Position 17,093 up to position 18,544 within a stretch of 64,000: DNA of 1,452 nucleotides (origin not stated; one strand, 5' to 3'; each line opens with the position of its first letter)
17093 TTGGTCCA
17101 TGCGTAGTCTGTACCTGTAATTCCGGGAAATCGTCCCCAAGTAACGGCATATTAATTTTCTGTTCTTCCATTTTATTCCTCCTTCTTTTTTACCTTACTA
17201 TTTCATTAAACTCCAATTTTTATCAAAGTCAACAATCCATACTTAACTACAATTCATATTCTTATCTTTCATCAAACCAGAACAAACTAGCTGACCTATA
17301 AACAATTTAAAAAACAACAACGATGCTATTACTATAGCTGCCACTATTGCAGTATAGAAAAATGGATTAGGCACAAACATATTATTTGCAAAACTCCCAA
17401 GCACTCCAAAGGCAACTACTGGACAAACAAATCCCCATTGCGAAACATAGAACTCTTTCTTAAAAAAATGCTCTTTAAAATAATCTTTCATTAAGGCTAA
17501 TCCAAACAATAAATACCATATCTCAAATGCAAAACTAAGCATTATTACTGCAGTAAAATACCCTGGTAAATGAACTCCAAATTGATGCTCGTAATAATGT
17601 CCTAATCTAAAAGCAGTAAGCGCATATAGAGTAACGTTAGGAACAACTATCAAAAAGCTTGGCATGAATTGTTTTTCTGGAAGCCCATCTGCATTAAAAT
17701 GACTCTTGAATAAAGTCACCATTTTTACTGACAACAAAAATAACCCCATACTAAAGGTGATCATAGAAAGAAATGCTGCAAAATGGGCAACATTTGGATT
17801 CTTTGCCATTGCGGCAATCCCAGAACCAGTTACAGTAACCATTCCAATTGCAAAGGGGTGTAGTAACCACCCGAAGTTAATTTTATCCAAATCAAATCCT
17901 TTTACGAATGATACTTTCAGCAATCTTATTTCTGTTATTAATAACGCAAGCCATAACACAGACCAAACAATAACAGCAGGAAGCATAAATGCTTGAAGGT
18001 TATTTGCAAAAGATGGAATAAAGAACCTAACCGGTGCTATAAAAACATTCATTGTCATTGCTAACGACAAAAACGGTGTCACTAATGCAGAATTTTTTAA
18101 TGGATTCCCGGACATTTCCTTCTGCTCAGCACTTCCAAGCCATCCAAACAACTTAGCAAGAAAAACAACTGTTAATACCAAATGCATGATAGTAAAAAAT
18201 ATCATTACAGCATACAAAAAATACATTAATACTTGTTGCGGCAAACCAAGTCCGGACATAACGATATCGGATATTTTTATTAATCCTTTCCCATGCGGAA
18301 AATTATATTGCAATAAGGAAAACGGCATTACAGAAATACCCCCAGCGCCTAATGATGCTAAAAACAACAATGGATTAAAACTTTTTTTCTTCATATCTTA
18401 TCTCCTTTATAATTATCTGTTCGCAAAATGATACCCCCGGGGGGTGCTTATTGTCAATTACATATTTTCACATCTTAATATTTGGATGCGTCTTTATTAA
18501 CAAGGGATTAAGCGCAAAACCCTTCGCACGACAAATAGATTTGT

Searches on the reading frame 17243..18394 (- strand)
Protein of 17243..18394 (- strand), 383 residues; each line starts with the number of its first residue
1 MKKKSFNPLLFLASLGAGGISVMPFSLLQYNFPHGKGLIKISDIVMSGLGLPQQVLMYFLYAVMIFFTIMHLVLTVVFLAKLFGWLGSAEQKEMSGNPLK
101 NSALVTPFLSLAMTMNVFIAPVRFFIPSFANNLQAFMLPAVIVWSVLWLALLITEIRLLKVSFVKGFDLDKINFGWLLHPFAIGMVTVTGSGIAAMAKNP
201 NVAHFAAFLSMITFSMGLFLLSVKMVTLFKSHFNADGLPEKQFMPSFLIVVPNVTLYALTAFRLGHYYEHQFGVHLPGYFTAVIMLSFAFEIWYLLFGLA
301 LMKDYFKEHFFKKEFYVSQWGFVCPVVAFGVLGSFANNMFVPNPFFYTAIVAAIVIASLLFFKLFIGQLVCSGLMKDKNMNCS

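Call 36: search_protein_families(library=ncbifam, proteins=[window:17243-18394:-], max_evalue=1e-10)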
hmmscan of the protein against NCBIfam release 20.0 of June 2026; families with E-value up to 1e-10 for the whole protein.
window:17243-18394:- (383 aa): 2 families
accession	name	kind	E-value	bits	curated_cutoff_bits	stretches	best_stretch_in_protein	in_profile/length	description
NF047643.1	seleno_TsoY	equivalog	2.1e-97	326.9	250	1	6-364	2-362/366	selenoprotein TsoY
NF047644.1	TsoY_fam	subfamily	3.8e-91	305.8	150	1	6-365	1-369/378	TsoY family (seleno)protein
